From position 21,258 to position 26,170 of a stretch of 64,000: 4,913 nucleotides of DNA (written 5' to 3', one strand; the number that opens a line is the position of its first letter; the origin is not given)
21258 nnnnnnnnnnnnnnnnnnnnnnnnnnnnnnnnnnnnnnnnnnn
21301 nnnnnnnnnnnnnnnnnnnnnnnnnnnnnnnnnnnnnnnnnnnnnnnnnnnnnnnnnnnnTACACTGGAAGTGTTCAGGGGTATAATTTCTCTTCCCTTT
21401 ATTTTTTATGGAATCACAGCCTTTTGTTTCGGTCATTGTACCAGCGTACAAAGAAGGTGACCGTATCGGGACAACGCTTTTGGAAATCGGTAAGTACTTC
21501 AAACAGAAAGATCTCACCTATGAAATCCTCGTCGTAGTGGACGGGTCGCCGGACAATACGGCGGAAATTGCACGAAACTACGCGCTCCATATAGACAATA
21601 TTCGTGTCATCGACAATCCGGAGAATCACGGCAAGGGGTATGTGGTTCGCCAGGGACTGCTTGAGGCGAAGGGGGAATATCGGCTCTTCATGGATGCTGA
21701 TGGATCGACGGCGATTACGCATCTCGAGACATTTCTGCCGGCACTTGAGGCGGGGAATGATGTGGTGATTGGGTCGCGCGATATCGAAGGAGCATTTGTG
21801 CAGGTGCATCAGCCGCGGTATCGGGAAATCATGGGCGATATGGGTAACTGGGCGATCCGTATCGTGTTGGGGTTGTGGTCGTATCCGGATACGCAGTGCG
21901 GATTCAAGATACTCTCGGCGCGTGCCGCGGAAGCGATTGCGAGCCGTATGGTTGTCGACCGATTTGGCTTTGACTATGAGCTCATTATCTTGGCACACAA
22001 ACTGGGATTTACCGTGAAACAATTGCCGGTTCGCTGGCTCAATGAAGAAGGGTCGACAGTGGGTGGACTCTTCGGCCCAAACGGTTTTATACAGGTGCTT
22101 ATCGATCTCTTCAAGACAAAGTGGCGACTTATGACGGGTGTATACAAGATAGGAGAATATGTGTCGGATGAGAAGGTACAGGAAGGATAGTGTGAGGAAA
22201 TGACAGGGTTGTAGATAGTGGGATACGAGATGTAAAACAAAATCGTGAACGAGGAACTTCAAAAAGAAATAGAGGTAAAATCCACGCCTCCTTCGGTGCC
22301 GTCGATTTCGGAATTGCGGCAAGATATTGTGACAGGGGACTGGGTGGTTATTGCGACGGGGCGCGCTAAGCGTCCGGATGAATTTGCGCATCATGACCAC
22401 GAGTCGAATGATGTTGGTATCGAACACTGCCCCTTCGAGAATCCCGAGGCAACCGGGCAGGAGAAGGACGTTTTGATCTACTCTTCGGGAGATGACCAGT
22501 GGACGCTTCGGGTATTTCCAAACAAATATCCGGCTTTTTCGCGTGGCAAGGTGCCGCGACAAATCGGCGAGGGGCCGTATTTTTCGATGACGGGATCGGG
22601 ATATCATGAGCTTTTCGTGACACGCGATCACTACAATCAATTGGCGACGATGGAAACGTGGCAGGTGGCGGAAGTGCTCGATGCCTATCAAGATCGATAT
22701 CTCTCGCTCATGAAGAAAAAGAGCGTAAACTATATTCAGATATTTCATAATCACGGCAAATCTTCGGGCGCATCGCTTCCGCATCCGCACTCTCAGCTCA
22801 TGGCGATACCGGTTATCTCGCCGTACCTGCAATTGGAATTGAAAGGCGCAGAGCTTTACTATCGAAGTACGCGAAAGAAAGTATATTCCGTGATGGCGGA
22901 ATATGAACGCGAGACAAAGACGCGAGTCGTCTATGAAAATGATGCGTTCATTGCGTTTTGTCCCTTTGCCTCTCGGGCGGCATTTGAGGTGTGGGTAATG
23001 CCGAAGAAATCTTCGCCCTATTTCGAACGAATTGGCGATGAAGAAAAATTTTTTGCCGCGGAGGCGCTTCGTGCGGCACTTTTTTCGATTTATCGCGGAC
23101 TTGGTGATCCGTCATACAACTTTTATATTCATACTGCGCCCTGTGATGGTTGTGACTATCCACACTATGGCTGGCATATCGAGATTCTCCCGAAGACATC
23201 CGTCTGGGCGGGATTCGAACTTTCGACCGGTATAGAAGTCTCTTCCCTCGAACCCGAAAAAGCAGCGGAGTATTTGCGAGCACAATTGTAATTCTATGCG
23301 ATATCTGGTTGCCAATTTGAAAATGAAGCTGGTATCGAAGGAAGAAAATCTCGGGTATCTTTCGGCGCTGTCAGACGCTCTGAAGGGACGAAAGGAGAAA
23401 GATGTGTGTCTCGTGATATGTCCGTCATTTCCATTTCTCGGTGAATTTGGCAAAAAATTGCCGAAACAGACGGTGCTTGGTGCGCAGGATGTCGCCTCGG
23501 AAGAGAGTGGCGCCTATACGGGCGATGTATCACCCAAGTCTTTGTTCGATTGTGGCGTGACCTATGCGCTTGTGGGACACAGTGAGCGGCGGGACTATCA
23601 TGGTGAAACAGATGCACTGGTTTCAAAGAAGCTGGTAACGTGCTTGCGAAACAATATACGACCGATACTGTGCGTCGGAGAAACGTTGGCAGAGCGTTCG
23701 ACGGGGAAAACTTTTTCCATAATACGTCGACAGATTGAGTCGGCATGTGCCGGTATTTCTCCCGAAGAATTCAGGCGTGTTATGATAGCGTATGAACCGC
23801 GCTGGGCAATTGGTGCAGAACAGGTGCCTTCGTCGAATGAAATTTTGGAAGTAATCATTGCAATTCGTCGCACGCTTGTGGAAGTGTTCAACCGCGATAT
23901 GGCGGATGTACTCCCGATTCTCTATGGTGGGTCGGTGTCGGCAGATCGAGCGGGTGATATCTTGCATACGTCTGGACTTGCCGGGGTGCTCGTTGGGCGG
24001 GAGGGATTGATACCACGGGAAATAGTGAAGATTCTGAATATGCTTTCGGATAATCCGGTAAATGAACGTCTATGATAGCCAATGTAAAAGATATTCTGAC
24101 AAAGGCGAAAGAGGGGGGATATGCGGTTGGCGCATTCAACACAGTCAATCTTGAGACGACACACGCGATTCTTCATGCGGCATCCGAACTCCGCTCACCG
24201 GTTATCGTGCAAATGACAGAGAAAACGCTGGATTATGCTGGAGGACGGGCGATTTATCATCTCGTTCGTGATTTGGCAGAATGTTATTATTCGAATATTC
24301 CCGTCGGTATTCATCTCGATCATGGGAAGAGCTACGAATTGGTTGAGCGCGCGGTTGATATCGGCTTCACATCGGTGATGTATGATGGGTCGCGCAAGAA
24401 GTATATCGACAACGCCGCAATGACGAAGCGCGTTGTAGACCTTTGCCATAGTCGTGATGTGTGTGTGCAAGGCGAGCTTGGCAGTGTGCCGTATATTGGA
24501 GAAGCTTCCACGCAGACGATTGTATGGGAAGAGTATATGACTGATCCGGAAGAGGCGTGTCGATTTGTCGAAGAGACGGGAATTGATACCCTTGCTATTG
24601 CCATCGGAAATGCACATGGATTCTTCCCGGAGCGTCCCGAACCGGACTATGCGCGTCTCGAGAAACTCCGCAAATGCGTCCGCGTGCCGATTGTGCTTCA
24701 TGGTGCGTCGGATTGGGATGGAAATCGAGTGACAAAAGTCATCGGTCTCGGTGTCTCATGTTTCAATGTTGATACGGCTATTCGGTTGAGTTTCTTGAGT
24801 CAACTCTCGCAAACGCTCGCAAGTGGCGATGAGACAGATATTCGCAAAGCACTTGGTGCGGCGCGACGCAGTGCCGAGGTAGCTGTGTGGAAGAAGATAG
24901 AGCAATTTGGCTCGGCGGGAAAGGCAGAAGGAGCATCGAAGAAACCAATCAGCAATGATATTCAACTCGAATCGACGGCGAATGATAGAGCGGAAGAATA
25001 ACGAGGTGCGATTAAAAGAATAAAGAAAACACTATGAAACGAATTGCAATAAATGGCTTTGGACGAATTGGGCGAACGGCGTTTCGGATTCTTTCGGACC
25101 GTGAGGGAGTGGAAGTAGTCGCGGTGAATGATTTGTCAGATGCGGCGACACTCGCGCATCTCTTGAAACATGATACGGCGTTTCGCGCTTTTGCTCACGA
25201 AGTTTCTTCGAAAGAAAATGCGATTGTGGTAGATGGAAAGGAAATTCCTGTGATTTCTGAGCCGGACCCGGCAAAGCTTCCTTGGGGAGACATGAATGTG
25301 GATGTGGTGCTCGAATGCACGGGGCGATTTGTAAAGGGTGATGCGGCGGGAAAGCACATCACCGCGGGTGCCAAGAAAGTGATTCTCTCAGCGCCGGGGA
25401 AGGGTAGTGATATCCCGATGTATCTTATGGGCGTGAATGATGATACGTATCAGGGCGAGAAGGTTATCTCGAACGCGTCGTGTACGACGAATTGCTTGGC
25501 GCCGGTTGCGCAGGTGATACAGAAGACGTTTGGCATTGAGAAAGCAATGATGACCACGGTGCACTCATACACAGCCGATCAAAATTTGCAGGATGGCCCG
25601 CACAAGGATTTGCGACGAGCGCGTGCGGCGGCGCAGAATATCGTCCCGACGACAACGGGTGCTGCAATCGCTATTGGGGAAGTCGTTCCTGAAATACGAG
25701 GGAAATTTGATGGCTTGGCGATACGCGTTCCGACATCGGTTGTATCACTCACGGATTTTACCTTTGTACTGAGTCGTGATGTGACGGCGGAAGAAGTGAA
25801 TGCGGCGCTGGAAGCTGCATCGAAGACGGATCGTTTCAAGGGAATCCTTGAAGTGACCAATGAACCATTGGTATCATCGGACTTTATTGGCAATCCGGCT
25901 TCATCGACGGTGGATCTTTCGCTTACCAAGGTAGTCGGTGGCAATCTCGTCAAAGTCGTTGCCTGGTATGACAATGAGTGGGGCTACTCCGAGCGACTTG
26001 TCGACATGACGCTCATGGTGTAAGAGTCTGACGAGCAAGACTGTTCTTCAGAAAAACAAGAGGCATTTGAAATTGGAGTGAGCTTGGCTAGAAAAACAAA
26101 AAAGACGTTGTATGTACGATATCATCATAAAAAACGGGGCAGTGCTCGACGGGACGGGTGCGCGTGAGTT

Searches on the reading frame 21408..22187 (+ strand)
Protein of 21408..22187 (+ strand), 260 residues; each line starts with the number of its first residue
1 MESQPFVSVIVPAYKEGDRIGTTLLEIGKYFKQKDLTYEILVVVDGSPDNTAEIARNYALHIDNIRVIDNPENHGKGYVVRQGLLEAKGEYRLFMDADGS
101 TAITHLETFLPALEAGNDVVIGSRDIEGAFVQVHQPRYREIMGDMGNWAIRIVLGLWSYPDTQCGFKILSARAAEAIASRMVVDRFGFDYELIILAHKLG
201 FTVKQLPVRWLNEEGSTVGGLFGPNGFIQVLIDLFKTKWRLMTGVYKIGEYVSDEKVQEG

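Call 31: search_protein_families(library=pfam, proteins=[window:21408-22187:+], max_evalue=0.001)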
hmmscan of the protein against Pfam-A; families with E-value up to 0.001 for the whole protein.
window:21408-22187:+ (260 aa): 3 families
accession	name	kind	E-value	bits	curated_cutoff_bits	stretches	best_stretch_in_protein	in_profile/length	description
PF00535.33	Glycos_transf_2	-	8.8e-29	101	23.3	1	8-174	1-164/168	Glycosyl transferase family 2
PF10111.15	Glyco_tranf_2_2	-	1.1e-06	28.8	27.3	1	8-109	1-102/276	Glycosyltransferase like family 2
PF13641.12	Glyco_tranf_2_3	-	1.7e-06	28.7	27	1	5-98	2-96/230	Glycosyltransferase like family 2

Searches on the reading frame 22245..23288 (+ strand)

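Call 31: search_protein_families(library=pfam, proteins=[window:22245-23288:+], max_evalue=0.001)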
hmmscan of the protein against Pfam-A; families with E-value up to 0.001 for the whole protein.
window:22245-23288:+ (348 aa): 5 families
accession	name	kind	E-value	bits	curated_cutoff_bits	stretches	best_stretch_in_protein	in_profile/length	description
PF16268.10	DUF4921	-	4.3e-14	52.7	28.5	1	119-344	168-393/425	Domain of unknown function (DUF4921)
PF01087.27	GalP_UDP_transf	-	5.2e-13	50.3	22.1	1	22-187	12-179/184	Galactose-1-phosphate uridyl transferase, N-terminal domain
PF01230.28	HIT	-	0.0001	23.3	21.5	0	222-267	2-47/98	HIT domain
PF16285.10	DUF4931_N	-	0.00034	21.1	24.1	1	131-188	64-121/124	Domain of unknown function (DUF4931) N-terminal domain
PF02744.22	GalP_UDP_tr_C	-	0.00071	19.8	29.2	0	214-316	17-119/165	Galactose-1-phosphate uridyl transferase, C-terminal domain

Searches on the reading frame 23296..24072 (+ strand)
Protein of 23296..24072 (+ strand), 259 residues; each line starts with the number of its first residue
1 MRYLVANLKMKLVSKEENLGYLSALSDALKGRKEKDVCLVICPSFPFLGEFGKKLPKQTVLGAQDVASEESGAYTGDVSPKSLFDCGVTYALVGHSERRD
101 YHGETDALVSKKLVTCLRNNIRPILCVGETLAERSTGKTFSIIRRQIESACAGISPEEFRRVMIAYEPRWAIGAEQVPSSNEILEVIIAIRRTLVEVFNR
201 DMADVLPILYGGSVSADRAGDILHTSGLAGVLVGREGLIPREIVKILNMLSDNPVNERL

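Call 71: search_protein_families(library=pfam, proteins=[window:23296-24072:+], max_evalue=0.00001)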
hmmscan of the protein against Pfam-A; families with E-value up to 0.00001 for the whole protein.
window:23296-24072:+ (259 aa): 1 family
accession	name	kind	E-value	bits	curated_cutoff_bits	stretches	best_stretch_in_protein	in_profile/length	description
PF00121.24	TIM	-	2.6e-69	233.9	20.1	1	4-249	3-244/245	Triosephosphate isomerase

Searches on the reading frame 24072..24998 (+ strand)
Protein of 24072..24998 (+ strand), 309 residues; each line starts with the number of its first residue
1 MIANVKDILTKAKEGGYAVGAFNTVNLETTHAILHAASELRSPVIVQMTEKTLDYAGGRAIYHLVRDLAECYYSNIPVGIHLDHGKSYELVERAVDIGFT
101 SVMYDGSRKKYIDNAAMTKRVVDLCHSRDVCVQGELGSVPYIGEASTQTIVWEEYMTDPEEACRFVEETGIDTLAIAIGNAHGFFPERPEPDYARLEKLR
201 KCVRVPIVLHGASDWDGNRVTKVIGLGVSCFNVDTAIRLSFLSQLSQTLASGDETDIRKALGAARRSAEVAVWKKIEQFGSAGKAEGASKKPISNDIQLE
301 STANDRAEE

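Call 71: search_protein_families(library=pfam, proteins=[window:24072-24998:+], max_evalue=0.00001)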
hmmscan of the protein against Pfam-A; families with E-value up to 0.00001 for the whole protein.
window:24072-24998:+ (309 aa): 1 family
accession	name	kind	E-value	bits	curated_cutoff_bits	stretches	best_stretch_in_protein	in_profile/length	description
PF01116.26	F_bP_aldolase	-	2.4e-84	283.6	25.5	1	4-284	2-277/277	Fructose-bisphosphate aldolase class-II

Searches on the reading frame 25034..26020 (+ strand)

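Call 71: search_protein_families(library=pfam, proteins=[window:25034-26020:+], max_evalue=0.00001)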
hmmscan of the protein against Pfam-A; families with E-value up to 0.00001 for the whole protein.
window:25034-26020:+ (329 aa): 2 families
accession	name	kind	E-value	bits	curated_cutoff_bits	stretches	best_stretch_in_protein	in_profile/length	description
PF02800.25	Gp_dh_C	-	3.9e-64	215.4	24.4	1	155-312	1-158/158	Glyceraldehyde 3-phosphate dehydrogenase, C-terminal domain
PF00044.30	Gp_dh_N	-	3.5e-37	127.2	31.7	1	3-100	2-99/101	Glyceraldehyde 3-phosphate dehydrogenase, NAD binding domain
